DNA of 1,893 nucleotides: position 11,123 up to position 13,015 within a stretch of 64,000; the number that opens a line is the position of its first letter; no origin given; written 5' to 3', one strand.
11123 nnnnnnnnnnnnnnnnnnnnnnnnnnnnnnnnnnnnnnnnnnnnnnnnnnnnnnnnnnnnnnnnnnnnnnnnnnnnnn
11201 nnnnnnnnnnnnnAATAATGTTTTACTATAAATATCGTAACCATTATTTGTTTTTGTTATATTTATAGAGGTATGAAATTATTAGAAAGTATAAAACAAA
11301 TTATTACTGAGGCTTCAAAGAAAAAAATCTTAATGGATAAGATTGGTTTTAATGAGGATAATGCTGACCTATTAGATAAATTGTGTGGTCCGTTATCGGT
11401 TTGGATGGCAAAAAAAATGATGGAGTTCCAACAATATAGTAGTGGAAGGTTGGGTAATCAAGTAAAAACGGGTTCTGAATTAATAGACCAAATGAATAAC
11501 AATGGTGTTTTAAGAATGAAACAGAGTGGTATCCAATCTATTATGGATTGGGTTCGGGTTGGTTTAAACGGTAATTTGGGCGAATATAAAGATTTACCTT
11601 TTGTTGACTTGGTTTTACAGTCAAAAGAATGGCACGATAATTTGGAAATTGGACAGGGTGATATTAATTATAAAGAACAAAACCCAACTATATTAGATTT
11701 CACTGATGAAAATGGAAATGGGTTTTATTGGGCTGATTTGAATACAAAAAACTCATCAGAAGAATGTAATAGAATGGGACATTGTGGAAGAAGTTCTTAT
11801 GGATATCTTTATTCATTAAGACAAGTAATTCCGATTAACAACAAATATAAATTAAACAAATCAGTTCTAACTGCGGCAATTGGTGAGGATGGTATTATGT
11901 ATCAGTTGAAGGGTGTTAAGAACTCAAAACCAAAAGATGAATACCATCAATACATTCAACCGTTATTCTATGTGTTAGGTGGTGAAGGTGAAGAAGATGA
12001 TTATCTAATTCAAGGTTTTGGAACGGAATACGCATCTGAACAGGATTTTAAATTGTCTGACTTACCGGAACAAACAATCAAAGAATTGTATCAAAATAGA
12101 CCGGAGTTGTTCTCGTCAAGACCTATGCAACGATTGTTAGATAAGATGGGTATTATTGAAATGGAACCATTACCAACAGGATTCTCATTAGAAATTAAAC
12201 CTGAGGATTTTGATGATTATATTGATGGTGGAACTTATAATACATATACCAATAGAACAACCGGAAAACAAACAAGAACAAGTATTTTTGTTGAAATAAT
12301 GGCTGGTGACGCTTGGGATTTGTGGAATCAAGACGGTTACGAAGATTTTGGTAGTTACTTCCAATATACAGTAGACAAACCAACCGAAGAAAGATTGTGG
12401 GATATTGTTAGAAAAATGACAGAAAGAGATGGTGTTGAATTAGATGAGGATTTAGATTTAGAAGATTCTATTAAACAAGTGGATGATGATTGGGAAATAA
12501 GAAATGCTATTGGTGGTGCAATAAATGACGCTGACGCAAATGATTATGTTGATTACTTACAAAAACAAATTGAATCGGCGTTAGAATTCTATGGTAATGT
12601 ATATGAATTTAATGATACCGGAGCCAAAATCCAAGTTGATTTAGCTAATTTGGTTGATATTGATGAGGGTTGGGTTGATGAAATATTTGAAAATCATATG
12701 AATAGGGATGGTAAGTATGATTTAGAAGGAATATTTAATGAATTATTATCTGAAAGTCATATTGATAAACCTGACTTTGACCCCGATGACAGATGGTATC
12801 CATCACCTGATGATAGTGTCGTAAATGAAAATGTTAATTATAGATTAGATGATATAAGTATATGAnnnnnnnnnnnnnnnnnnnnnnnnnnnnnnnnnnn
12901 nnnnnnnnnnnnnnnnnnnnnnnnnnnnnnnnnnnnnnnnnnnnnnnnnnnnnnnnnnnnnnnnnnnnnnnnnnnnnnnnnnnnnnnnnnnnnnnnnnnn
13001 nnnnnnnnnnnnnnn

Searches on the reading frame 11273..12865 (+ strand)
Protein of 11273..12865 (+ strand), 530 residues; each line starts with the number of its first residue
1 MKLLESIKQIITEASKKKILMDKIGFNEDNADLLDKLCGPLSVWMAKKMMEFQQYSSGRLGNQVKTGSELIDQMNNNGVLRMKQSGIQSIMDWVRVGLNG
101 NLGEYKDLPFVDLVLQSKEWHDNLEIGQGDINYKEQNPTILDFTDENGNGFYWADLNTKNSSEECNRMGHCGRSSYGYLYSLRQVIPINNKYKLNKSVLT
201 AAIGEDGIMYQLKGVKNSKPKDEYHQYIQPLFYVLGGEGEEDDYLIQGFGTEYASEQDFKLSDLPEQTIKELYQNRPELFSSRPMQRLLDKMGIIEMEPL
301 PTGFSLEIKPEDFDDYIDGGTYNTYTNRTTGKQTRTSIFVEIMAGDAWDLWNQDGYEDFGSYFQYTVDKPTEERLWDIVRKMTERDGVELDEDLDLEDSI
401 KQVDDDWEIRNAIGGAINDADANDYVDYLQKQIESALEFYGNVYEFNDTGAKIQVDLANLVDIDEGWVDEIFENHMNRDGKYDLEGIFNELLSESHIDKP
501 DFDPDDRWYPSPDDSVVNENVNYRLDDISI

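Call 33: search_protein_families(library=pfam, proteins=[window:11273-12865:+], max_evalue=0.001)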
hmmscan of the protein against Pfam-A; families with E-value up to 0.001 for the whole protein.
window:11273-12865:+ (530 aa): 0 families

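Call 34: search_dna_similar(query=window:11273-12865:+, collection=phages, mode=protein, max_rows=10)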
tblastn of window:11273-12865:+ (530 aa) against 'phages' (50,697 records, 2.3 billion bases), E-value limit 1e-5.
Records with a match: 1; places in all: 1; records where one place covers at least 80% of the query: 0.
Best place of each record, by identity: <60% 1.
By first word of the organism name: Salicola 1.
By host as written in the record: Salicola sp. PV4 1.
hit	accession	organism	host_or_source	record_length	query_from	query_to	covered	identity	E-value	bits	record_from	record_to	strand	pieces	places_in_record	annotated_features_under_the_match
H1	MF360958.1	Salicola phage SCTP-2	Salicola sp. PV4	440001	150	279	25%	32.1%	1e-7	61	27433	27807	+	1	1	31: hypothetical protein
